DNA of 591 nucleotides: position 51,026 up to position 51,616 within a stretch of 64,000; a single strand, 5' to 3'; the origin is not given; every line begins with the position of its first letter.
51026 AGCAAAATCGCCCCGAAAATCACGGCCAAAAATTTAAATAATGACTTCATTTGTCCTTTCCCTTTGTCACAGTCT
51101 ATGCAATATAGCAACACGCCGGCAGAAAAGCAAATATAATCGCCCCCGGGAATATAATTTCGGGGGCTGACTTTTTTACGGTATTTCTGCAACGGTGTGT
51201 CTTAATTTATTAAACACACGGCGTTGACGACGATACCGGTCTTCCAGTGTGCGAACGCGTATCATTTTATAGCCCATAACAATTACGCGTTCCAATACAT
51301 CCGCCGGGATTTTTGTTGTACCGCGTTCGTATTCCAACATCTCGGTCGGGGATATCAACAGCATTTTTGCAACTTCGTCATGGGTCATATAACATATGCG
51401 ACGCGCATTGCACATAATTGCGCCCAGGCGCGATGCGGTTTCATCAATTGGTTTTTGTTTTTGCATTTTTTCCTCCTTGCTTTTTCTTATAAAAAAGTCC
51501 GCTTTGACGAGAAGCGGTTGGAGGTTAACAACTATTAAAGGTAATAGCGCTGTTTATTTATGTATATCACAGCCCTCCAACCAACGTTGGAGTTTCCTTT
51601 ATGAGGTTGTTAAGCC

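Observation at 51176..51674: Leader-RNA/HTH module copy 2: no room for a separate promoter, so the HTH gene depends on terminator read-through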

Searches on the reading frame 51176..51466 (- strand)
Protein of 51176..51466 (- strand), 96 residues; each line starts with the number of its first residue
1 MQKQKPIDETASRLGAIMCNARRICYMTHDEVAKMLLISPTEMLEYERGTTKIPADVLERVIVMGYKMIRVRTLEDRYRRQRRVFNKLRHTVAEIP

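Call 14: search_protein_families(library=pfam, proteins=[window:51176-51466:-], max_evalue=1)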
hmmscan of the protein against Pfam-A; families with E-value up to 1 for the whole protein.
window:51176-51466:- (96 aa): 3 families
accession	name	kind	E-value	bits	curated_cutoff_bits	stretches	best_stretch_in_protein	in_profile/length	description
PF12844.13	HTH_19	-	0.0055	17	30.2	1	21-60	7-46/64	Helix-turn-helix domain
PF13560.12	HTH_31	-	0.0056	17.4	27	1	22-61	10-50/64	Helix-turn-helix domain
PF01381.28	HTH_3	-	0.027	15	23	1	26-60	9-43/55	Helix-turn-helix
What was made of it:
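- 51176..51476 (-): SD GGAGG (51476-51472) and the 96-aa XRE-type HTH gene (ATG 51466, stop at 51176). Pfam HTH_19/HTH_31 hits are weak (call 14).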

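Call 17: find_homologous_proteins(query=window:51176-51466:-, max_evalue=0.001)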
Query window:51176-51466:- (96 aa): 4 proteins with E <= 0.001 among 6 candidates.
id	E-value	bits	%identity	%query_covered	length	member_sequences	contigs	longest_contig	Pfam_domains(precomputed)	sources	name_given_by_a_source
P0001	1.5e-49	183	91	100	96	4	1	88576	-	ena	-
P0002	2.1e-41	157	76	97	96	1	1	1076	-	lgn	-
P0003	5.3e-36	140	70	96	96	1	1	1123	-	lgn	-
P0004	2.4e-25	106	57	95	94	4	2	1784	-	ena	-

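Call 18: find_encoding_contigs(protein=P0001, flank=3000, max_places=4)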
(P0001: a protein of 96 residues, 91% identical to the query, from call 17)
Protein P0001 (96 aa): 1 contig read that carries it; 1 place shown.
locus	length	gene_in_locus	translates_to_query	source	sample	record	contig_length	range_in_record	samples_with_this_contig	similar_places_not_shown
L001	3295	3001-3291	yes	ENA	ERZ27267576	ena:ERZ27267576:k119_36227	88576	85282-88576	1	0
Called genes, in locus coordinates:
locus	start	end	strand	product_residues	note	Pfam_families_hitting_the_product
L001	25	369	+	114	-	-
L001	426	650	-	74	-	PF12441:CopG_antitoxin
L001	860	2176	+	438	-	PF04052:TolB_N, PF25460:Beta-prop_Aladin (faint), PF00930:DPPIV_N (faint), PF26550:Tricorn_2nd, PF26549:Tricorn_N, PF26549:Tricorn_N, PF07676:PD40, PF26550:Tricorn_2nd, +1 more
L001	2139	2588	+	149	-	-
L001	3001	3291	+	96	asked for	-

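Call 19: find_encoding_contigs(protein=P0004, flank=3000, max_places=4)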
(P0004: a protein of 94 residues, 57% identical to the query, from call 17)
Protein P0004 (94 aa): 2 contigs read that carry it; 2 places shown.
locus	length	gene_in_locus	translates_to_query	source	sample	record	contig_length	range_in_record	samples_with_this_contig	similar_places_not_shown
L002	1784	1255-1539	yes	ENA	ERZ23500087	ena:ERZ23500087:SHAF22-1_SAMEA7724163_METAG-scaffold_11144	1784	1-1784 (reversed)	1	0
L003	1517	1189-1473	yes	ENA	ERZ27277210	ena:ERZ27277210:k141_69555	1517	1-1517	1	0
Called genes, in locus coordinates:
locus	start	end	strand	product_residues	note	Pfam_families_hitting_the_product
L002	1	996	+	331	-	?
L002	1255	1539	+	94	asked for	-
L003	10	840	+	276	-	-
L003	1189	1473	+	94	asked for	-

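Call 23: find_encoding_contigs(protein=P0002, flank=3000, max_places=4)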
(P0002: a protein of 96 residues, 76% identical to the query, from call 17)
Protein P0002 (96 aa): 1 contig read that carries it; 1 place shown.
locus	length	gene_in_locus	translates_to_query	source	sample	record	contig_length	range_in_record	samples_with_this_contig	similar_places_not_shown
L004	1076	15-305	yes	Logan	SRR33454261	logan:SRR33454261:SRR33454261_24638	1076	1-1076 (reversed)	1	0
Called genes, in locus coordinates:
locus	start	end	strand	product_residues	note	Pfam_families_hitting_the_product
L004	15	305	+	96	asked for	-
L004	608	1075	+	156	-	?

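Call 24: find_encoding_contigs(protein=P0003, flank=3000, max_places=4)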
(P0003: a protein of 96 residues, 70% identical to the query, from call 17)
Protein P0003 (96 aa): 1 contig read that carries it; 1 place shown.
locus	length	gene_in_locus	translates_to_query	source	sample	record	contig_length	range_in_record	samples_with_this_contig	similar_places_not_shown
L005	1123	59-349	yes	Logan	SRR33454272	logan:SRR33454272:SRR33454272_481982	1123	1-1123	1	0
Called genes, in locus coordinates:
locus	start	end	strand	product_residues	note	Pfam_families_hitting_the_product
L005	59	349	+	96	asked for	-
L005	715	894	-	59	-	-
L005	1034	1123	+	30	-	?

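Call 66: search_solved_structures(query=window:51176-51466:-, max_evalue=1)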
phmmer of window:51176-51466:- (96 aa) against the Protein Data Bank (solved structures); distinct sequences matched with E-value up to 1: 0.
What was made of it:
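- Closest known: XRE/Cro-C1 small regulators: ClgR, restriction-modification controller. Different: There is no PDB match by sequence (call 66).
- Tried and rejected: No match in a PDB sequence search (call 66).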

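Call 91: predict_structure(alignment_id=A4)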
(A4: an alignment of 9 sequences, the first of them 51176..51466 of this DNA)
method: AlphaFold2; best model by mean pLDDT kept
length: 96 residues; sequences in the alignment: 9
mean_pLDDT: 85.8   pTM: 0.63
mean pLDDT of the five models: 85.8, 83.6, 82.4, 81.7, 78.9
residues with pLDDT >= 90: 46; 70-90: 40; 50-70: 7; < 50: 3
segments of 3 or more residues with pLDDT < 50: none
pLDDT, mean of each block of 10 residues (from residue 1): 59 91 91 94 92 91 89 89 86 69
secondary structure, 60 per line:
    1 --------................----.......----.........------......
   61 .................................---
elements in order: H9-24 H29-35 H40-48 H55-93

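Call 93: fold_search(model_id=the predicted structure, library=pdb)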
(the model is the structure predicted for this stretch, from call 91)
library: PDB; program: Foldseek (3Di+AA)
matches with E <= 10: 469; with E <= 0.001: 0
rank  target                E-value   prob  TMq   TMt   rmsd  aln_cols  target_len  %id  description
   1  3f51_F                4.0e-03  1.00  0.50  0.52   9.5        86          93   23  Crystal Structure of the clp gene regulator ClgR from Corynebacterium glutamicum (released 2008-11-18)
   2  3f51_A                5.3e-03  1.00  0.51  0.52   9.9        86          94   22  Crystal Structure of the clp gene regulator ClgR from Corynebacterium glutamicum (released 2008-11-18)
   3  3f52_E                8.4e-03  1.00  0.55  0.66   2.8        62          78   26  Crystal structure of the clp gene regulator ClgR from C. glutamicum (released 2008-11-18)
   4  3f51_D                8.9e-03  1.00  0.50  0.52  10.5        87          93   18  Crystal Structure of the clp gene regulator ClgR from Corynebacterium glutamicum (released 2008-11-18)
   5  3f51_E                1.8e-02  1.00  0.50  0.51  10.9        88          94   18  Crystal Structure of the clp gene regulator ClgR from Corynebacterium glutamicum (released 2008-11-18)
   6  3f51_C                1.9e-02  1.00  0.50  0.53   8.5        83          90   18  Crystal Structure of the clp gene regulator ClgR from Corynebacterium glutamicum (released 2008-11-18)
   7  3f51_B                1.9e-02  1.00  0.50  0.52  10.1        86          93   20  Crystal Structure of the clp gene regulator ClgR from Corynebacterium glutamicum (released 2008-11-18)
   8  2b5a_B                2.1e-02  1.00  0.54  0.68   5.2        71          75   17  C.BclI, Control Element of the BclI Restriction-Modification System (released 2006-01-03)
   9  3f52_A                2.1e-02  1.00  0.50  0.61   5.2        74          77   20  Crystal structure of the clp gene regulator ClgR from C. glutamicum (released 2008-11-18)
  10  2b5a_C                2.6e-02  1.00  0.54  0.67   4.9        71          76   17  C.BclI, Control Element of the BclI Restriction-Modification System (released 2006-01-03)
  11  2b5a_A                2.6e-02  1.00  0.54  0.66   4.9        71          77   17  C.BclI, Control Element of the BclI Restriction-Modification System (released 2006-01-03)
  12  5woq_B                2.6e-02  1.00  0.48  0.54   8.3        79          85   22  Crystal structure of an XRE family protein transcriptional regulator from Mycobacterium smegmatis (released 2017-08-16)
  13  4pu7_B                4.2e-02  1.00  0.47  0.67   2.2        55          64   14  Shewanella oneidensis Toxin Antitoxin System Antitoxin Protein HipB Resolution 1.85 (released 2014-08-06)
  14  5woq_C                4.2e-02  1.00  0.48  0.56   8.5        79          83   22  Crystal structure of an XRE family protein transcriptional regulator from Mycobacterium smegmatis (released 2017-08-16)
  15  4pu7_A                5.0e-02  1.00  0.47  0.61   4.6        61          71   15  Shewanella oneidensis Toxin Antitoxin System Antitoxin Protein HipB Resolution 1.85 (released 2014-08-06)
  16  4yba_A                5.6e-02  1.00  0.47  0.57   2.1        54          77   24  The structure of the C.Kpn2I controller protein (released 2016-03-02)
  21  4yba_B                8.8e-02  1.00  0.48  0.57   2.0        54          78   24  The structure of the C.Kpn2I controller protein (released 2016-03-02)
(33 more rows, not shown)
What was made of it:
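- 51176..51476 (-): AlphaFold model pLDDT 85.8; best PDB fold matches are ClgR, R-M controller proteins and HipB (calls 91, 93).
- On XRE/Cro-C1 HTH proteins (the encoded protein): AlphaFold model (pLDDT 85.8): best matches are XRE-family structures (calls 91, 93).
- Closest known: XRE/Cro-C1 small regulators: ClgR, restriction-modification controller. Same: The top PDB fold matches are 3f51 ClgR, 2b5a C.BclI, 4yba C.Kpn2I and 4pu7 HipB (call 93).
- The fold is related to XRE proteins including Aca2 (call 93, weak, E=0.13).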
